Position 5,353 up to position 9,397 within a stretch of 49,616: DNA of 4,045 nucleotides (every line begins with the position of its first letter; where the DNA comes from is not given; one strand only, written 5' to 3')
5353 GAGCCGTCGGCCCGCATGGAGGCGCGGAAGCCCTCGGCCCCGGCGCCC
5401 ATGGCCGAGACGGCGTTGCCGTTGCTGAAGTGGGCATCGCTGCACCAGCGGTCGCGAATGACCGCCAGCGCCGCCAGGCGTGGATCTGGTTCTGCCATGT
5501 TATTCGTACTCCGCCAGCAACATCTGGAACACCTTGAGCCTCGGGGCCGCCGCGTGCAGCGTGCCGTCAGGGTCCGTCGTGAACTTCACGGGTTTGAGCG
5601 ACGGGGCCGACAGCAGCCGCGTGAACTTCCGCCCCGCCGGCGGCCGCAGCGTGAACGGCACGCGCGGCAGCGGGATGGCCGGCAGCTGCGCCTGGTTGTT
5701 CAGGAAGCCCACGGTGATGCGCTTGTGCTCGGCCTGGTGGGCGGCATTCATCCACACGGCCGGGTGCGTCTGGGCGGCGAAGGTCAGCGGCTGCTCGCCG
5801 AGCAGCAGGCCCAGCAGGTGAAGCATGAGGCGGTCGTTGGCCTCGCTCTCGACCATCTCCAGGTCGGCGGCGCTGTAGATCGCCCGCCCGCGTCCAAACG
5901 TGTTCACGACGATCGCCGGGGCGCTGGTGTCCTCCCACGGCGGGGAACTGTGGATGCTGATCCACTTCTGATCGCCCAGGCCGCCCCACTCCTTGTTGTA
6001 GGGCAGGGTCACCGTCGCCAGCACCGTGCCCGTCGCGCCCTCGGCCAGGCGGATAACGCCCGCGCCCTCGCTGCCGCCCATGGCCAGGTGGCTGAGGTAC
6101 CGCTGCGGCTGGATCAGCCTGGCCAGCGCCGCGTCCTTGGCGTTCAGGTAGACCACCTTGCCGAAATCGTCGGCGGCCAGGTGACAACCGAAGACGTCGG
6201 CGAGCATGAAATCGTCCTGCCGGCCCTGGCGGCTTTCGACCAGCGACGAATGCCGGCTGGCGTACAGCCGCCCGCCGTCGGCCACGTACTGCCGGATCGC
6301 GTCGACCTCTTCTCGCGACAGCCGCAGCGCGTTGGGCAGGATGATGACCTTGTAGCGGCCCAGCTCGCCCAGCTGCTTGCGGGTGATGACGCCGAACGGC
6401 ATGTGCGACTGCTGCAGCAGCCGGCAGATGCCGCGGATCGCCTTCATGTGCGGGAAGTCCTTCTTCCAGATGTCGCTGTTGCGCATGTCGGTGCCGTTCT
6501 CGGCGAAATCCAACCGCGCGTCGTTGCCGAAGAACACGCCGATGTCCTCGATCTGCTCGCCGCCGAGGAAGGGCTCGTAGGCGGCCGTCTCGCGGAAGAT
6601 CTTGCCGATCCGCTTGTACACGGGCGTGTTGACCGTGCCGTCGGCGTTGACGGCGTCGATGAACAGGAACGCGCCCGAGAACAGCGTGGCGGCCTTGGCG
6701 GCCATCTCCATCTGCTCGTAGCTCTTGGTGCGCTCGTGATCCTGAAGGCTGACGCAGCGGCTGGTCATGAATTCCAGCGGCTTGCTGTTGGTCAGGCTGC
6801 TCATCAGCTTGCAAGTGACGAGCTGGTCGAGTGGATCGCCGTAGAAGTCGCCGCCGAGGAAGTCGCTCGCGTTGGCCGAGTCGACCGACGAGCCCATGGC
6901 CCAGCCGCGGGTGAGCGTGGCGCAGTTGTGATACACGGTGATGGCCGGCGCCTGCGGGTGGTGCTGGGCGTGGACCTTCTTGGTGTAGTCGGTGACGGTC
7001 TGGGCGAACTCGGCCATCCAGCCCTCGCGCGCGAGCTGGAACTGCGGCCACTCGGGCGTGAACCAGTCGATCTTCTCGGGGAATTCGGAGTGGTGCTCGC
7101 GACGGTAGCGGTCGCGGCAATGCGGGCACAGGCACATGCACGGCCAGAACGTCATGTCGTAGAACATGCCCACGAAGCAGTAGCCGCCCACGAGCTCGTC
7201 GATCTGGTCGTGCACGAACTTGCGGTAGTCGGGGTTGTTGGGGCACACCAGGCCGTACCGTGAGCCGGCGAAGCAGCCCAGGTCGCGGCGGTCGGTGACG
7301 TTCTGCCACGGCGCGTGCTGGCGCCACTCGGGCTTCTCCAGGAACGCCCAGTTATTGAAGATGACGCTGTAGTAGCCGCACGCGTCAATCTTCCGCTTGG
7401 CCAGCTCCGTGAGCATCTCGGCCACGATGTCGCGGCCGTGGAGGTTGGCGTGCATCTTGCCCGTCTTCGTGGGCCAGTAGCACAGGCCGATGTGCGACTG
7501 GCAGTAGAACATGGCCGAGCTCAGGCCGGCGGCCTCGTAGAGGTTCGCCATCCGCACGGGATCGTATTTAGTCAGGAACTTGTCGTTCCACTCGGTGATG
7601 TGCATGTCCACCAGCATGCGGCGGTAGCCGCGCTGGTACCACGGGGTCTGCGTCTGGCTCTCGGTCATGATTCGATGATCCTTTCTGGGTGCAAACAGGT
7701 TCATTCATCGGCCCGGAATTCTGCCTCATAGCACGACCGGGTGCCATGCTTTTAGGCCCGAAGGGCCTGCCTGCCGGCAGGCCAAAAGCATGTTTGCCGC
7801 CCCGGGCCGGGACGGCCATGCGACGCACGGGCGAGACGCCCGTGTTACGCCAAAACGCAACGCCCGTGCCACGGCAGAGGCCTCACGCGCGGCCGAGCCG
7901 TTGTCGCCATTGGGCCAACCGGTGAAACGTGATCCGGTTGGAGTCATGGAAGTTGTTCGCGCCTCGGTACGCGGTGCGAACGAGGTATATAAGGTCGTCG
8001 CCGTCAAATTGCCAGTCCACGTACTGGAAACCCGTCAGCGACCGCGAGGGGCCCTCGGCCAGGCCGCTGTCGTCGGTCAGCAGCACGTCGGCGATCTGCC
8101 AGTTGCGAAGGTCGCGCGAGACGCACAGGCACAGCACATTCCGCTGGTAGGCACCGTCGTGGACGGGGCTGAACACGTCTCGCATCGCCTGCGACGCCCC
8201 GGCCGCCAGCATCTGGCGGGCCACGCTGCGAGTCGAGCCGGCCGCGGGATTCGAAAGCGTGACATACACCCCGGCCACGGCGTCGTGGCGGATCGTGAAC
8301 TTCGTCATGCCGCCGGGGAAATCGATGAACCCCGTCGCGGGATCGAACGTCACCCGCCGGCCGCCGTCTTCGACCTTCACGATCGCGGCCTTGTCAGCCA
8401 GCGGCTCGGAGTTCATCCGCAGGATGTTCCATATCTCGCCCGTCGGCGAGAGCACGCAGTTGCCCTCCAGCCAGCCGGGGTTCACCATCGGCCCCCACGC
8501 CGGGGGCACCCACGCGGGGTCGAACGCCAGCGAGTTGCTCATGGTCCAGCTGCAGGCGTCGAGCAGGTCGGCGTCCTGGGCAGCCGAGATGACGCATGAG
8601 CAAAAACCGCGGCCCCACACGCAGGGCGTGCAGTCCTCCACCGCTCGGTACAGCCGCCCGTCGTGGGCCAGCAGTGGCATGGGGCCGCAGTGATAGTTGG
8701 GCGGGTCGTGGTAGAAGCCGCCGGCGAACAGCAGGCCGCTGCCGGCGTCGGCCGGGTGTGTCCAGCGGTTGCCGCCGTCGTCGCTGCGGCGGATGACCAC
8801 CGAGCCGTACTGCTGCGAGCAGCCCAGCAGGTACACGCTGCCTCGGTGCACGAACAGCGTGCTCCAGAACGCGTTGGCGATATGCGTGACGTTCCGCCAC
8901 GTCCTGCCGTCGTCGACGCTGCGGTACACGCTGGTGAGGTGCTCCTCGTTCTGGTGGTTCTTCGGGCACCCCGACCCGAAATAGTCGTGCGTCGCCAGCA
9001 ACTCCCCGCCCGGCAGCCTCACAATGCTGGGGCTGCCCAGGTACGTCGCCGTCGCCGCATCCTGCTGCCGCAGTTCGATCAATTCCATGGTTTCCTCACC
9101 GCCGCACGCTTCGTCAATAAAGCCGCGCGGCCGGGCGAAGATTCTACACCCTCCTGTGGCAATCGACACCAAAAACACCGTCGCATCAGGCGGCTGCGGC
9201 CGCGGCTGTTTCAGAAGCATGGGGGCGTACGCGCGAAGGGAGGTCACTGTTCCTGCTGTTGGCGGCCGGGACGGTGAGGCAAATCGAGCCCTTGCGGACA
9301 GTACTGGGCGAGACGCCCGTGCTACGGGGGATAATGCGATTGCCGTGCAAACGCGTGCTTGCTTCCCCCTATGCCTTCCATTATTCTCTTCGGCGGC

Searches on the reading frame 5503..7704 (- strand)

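Call 49: search_protein_families(library=pfam, proteins=[window:5503-7704:-], max_evalue=0.0001)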
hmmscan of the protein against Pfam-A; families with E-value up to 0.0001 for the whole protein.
window:5503-7704:- (734 aa): 3 families
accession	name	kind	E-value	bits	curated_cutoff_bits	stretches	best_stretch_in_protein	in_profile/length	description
PF14871.12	GHL6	-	1e-09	39.1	35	1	50-184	3-132/132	Hypothetical glycosyl hydrolase 6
PF01120.23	Alpha_L_fucos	-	8.1e-09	35.8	25.2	1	41-269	87-285/345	Alpha-L-fucosidase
PF08532.16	Glyco_hydro_42M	-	7.2e-07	29.4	25.8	0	428-491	37-98/207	Beta-galactosidase trimerisation domain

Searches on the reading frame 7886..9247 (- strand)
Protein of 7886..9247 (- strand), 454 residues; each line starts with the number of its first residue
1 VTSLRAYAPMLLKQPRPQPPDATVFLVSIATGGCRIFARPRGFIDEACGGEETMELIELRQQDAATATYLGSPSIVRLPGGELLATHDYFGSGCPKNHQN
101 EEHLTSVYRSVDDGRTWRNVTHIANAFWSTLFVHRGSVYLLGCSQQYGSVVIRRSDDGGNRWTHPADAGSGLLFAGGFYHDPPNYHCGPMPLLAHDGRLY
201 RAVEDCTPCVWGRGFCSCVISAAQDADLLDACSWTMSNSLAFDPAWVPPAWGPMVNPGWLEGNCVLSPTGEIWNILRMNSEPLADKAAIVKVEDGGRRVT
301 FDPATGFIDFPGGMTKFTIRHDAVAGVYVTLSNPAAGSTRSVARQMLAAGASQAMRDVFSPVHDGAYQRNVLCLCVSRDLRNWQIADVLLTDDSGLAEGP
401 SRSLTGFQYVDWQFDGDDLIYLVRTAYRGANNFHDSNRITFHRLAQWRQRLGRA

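Call 54: search_protein_families(library=pfam, proteins=[window:7886-9247:-], max_evalue=0.001)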
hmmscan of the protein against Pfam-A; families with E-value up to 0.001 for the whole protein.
window:7886-9247:- (454 aa): 1 family
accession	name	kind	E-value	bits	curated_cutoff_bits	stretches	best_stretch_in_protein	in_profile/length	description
PF13088.12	BNR_2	-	0.00018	21.4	31.4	0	68-128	49-106/277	BNR repeat-like domain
